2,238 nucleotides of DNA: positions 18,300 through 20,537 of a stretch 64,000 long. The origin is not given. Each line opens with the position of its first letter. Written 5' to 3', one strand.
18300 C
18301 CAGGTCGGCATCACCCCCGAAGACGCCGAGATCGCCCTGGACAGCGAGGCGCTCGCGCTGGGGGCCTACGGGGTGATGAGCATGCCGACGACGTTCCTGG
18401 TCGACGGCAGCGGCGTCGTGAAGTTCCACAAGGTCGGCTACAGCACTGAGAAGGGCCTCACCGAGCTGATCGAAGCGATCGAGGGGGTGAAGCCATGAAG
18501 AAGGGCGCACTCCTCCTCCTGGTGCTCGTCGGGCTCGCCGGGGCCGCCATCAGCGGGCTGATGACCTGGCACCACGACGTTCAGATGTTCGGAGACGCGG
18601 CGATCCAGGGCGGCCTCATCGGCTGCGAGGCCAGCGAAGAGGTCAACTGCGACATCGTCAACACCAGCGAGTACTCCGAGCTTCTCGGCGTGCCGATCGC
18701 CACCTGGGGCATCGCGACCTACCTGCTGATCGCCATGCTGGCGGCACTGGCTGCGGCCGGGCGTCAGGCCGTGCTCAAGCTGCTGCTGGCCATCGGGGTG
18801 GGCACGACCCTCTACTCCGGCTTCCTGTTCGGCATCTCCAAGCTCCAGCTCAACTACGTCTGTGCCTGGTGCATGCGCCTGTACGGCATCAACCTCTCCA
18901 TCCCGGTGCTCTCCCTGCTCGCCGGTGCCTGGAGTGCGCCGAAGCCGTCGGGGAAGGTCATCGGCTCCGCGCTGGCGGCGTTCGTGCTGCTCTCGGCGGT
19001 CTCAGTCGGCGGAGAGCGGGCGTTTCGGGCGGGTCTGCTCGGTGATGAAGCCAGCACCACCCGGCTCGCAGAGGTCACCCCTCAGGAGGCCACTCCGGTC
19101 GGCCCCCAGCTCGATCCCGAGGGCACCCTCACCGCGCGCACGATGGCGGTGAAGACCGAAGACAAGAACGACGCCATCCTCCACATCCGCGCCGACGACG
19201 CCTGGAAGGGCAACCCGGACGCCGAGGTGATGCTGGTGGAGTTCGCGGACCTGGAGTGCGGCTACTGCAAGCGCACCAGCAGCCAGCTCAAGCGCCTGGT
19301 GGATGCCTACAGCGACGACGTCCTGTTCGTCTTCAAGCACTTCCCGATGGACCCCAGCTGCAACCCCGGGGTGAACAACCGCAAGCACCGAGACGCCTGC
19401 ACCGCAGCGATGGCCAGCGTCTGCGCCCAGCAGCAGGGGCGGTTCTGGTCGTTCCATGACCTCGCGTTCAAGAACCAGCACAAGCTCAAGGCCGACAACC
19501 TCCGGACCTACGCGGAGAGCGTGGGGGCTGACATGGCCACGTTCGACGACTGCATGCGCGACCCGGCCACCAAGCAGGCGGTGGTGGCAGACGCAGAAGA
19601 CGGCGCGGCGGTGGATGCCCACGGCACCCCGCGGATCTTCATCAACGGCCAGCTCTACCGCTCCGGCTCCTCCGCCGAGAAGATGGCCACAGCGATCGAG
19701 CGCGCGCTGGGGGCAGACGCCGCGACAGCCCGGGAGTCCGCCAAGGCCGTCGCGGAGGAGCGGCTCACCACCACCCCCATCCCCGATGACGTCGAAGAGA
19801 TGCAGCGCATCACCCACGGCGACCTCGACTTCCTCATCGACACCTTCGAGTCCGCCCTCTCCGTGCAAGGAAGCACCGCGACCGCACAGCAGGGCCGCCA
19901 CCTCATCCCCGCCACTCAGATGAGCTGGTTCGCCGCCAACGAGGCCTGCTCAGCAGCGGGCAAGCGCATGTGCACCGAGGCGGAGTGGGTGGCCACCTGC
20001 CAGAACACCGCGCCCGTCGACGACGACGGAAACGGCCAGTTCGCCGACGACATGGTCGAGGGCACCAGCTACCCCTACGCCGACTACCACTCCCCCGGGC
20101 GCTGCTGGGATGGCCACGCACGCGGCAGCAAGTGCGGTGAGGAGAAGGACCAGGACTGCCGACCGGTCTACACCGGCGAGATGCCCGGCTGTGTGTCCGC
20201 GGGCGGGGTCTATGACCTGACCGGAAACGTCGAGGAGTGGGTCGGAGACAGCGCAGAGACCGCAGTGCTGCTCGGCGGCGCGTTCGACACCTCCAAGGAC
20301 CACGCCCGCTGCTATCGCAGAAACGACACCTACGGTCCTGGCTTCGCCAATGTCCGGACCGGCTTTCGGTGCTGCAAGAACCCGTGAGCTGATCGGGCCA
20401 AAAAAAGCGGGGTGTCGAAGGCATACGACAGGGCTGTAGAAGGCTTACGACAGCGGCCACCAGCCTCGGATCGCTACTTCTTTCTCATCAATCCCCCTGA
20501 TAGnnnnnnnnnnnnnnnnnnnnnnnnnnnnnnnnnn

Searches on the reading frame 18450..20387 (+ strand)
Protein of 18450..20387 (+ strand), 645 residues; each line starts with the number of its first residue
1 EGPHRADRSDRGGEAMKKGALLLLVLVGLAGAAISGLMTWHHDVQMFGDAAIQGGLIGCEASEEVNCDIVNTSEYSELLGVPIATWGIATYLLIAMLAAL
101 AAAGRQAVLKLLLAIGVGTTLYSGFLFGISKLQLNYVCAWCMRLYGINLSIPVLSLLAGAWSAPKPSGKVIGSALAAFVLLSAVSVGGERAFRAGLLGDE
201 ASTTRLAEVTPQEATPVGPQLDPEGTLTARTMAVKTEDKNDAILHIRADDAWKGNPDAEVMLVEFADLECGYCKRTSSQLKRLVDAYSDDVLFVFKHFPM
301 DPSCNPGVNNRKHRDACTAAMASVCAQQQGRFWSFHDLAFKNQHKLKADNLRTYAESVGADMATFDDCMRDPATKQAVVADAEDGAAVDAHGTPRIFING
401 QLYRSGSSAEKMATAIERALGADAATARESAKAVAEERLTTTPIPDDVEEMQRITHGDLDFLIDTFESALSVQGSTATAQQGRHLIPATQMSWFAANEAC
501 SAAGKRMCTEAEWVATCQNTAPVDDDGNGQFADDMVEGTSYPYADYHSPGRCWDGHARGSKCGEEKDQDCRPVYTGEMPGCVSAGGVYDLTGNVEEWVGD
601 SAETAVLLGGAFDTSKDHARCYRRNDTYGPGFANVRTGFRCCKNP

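Call 43: search_protein_families(library=pfam, proteins=[window:18450-20387:+], max_evalue=0.001)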
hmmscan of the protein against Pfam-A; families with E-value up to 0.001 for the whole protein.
window:18450-20387:+ (645 aa): 4 families
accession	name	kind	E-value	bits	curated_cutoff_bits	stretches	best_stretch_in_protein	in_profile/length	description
PF13462.12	Thioredoxin_4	-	9.2e-23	81.7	23.2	1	250-417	5-164/165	Thioredoxin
PF07884.19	VKOR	-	2.2e-19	70.3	27.5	1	23-155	2-133/134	Vitamin K epoxide reductase family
PF01323.26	DSBA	-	2.4e-17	63.8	25.6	1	262-415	2-189/191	DSBA-like thioredoxin domain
PF03781.23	FGE-sulfatase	-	4.3e-15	56.5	23.3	1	478-642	83-254/255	Sulfatase-modifying factor enzyme 1-like domain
